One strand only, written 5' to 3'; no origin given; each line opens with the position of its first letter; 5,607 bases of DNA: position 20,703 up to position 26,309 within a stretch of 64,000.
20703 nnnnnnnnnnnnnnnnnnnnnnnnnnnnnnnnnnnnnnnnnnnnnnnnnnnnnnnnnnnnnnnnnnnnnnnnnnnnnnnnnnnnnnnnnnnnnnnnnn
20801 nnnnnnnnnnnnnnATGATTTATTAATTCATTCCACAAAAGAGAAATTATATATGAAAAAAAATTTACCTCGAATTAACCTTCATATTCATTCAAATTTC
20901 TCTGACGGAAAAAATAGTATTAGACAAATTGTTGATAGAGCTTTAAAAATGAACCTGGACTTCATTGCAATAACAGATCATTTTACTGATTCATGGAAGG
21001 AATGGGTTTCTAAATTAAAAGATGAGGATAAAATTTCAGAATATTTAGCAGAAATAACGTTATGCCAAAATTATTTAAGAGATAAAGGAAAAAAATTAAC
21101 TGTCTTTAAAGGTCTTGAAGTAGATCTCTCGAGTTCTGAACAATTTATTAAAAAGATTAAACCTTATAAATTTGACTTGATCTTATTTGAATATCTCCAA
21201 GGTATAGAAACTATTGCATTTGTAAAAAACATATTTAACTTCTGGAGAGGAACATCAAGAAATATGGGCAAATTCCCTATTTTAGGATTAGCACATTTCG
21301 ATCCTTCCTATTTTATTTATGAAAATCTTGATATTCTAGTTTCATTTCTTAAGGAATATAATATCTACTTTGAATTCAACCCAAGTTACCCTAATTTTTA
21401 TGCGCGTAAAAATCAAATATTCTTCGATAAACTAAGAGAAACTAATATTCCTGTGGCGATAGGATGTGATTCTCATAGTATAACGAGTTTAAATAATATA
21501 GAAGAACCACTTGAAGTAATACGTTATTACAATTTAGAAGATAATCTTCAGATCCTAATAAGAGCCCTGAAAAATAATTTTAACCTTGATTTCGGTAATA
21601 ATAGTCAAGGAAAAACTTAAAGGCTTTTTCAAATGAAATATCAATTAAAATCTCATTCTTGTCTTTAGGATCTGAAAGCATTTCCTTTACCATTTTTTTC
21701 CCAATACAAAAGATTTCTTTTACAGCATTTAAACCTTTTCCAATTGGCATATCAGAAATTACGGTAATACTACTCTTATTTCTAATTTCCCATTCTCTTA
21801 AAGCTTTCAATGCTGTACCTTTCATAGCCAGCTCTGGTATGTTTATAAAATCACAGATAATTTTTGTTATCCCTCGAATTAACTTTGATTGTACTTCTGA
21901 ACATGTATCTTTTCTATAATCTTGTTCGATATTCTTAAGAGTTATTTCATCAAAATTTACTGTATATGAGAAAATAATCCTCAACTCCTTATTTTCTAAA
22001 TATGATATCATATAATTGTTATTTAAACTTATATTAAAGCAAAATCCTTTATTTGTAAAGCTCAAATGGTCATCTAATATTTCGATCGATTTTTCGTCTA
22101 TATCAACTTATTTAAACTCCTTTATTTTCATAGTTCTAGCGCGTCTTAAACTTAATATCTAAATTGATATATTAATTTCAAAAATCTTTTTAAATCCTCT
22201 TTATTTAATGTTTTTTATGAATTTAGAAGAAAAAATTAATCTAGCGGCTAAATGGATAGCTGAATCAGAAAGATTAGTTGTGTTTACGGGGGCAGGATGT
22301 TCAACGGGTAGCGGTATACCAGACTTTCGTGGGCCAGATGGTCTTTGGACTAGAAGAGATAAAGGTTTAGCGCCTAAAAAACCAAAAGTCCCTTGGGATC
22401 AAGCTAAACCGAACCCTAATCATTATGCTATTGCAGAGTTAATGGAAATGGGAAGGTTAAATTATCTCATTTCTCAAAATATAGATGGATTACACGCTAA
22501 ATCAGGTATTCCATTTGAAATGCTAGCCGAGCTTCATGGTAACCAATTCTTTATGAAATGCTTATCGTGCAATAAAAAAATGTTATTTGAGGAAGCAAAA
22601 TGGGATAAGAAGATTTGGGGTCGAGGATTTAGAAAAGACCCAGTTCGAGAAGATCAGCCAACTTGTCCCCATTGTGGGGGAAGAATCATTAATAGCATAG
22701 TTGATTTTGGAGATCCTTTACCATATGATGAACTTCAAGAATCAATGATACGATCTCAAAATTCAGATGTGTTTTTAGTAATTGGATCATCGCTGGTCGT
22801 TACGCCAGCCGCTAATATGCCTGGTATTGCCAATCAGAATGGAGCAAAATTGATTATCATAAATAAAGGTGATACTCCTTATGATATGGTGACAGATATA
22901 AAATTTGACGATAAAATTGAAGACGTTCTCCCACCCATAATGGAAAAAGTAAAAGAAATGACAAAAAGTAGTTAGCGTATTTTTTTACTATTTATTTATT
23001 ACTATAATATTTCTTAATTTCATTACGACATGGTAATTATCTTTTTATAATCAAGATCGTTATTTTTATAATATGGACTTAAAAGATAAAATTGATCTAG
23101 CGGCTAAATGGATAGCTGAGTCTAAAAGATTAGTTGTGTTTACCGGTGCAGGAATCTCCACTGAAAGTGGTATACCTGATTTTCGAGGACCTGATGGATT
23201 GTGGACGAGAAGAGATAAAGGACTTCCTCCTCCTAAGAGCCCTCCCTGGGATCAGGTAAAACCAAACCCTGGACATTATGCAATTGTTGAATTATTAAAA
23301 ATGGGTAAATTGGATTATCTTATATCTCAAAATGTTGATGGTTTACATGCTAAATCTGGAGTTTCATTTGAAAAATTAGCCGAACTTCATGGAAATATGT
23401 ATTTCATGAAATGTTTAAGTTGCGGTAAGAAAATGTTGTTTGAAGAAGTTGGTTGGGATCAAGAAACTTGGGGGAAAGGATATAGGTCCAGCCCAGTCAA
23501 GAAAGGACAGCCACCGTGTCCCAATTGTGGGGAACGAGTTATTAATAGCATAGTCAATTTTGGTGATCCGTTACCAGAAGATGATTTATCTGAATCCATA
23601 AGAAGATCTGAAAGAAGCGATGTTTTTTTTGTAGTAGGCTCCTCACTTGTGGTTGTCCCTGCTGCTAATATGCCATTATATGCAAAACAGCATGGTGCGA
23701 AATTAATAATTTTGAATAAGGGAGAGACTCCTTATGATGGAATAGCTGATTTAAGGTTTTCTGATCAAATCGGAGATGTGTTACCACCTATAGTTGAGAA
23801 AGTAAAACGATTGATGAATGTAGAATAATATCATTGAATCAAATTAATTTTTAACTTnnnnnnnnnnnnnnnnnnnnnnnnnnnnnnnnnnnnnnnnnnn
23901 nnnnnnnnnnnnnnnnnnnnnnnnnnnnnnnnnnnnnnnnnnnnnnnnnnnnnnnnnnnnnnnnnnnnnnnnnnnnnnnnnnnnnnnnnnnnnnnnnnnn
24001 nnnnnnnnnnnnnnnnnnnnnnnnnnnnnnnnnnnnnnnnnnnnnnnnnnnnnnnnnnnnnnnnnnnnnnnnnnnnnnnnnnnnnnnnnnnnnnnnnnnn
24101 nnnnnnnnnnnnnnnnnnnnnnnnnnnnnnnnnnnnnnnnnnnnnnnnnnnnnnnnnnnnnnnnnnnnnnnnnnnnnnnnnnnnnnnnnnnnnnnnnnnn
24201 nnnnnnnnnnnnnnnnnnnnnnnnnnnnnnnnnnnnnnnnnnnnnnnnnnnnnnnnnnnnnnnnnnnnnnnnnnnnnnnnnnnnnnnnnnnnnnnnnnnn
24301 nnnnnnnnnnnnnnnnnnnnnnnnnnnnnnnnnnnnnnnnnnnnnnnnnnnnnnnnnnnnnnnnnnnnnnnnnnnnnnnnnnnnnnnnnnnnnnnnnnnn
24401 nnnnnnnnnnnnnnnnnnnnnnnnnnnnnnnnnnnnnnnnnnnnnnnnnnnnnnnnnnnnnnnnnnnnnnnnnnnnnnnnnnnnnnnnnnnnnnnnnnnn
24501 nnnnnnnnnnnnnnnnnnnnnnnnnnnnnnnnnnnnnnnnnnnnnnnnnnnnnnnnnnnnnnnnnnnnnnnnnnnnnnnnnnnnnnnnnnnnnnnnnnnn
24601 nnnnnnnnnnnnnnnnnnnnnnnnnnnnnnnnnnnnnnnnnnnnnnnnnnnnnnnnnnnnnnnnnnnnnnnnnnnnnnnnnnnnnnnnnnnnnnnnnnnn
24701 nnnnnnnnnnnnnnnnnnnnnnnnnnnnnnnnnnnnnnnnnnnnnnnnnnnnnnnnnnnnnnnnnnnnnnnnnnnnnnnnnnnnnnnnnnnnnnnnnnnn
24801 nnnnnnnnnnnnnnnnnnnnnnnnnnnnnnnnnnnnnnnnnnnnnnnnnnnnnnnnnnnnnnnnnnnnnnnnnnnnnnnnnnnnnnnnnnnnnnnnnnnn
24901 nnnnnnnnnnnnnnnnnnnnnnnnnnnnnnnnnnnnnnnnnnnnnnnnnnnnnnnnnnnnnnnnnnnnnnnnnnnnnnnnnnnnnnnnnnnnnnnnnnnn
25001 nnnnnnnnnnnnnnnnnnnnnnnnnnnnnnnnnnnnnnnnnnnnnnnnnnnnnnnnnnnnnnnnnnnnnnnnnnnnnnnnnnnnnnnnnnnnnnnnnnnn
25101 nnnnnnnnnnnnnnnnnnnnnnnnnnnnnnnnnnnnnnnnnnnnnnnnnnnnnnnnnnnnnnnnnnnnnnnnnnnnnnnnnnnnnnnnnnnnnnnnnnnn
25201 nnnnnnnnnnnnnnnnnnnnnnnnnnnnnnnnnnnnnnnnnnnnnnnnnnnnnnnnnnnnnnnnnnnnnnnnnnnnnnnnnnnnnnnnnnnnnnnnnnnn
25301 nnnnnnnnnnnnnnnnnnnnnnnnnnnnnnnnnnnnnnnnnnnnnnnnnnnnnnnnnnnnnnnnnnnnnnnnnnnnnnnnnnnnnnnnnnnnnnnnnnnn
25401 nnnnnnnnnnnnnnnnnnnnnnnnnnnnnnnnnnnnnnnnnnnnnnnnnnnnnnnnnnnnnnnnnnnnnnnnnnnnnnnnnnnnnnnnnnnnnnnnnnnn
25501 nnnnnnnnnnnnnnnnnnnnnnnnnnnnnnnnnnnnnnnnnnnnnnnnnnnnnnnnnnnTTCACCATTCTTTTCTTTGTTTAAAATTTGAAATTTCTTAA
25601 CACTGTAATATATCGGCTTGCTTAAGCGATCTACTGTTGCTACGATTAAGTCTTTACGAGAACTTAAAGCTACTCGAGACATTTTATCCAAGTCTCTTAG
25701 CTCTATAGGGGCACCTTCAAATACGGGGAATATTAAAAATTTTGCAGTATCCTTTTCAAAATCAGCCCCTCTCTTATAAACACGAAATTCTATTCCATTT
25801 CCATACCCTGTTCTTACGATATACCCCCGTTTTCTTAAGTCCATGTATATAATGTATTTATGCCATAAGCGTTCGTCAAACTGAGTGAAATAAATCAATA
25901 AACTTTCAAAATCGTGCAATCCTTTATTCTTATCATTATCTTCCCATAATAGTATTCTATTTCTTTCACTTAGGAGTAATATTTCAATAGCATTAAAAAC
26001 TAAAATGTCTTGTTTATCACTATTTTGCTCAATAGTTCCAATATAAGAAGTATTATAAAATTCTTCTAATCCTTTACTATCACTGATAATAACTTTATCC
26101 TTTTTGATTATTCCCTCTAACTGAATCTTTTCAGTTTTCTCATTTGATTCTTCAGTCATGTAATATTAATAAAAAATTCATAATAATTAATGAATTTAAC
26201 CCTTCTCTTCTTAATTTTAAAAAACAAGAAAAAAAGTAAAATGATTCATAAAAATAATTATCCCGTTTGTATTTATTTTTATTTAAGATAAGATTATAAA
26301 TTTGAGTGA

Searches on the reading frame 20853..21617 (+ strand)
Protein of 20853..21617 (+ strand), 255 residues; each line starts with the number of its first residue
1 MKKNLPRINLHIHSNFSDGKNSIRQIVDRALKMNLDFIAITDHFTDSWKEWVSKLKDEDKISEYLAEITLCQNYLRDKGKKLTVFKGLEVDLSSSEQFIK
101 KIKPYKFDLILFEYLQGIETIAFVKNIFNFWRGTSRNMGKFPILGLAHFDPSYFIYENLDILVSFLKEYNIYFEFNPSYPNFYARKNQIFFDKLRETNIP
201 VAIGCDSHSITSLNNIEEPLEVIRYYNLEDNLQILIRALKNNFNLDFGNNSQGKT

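Call 78: search_protein_families(library=pfam, proteins=[window:20853-21617:+], max_evalue=0.001)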
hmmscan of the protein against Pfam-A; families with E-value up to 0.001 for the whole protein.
window:20853-21617:+ (255 aa): 1 family
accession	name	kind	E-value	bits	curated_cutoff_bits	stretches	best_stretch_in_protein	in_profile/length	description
PF02811.25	PHP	-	4.7e-11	43.7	26.4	1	10-105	2-71/164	PHP domain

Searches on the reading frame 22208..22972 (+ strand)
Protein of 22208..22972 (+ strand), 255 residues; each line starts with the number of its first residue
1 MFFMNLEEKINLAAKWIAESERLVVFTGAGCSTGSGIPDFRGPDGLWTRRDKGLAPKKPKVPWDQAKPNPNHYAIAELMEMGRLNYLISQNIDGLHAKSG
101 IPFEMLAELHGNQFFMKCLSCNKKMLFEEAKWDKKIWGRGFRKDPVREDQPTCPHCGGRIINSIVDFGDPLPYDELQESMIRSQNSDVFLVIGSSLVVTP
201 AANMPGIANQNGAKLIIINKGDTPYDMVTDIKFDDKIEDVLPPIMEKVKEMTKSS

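Call 78: search_protein_families(library=pfam, proteins=[window:22208-22972:+], max_evalue=0.001)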
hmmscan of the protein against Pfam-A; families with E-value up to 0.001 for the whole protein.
window:22208-22972:+ (255 aa): 2 families
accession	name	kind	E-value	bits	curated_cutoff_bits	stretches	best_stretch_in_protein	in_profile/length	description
PF02146.23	SIR2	-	1.8e-34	119.7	24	2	61-200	56-180/180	Sir2 family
PF13248.11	Zn_ribbon_3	-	0.00093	19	27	0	145-160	11-26/26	zinc-ribbon domain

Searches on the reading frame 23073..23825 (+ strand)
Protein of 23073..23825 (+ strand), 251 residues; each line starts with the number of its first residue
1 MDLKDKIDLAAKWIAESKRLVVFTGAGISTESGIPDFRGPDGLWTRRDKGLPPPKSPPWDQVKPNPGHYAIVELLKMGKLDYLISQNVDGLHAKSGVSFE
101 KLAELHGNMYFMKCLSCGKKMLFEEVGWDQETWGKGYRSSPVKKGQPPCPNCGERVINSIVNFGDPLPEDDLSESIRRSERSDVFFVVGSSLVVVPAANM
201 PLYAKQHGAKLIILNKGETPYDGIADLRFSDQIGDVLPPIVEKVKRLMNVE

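Call 78: search_protein_families(library=pfam, proteins=[window:23073-23825:+], max_evalue=0.001)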
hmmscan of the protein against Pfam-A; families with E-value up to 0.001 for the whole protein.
window:23073-23825:+ (251 aa): 1 family
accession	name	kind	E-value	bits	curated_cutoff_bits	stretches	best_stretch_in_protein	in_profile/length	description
PF02146.23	SIR2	-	7.6e-35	120.9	24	2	59-196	58-180/180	Sir2 family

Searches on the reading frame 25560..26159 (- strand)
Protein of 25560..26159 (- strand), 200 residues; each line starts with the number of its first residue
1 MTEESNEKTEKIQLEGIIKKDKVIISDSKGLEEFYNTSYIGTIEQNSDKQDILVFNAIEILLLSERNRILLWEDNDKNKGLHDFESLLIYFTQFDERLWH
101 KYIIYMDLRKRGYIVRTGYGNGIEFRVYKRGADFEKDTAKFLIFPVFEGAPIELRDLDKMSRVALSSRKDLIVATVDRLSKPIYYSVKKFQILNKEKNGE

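Call 78: search_protein_families(library=pfam, proteins=[window:25560-26159:-], max_evalue=0.001)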
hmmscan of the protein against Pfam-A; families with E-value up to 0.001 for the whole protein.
window:25560-26159:- (200 aa): 2 families
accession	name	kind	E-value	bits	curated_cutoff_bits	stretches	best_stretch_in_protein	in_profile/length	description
PF01974.23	tRNA_int_endo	-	3.1e-19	69.3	27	1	98-180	1-81/85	tRNA intron endonuclease, catalytic C-terminal domain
PF02778.19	tRNA_int_endo_N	-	0.00034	20.5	21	1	15-75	2-57/67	tRNA intron endonuclease, N-terminal domain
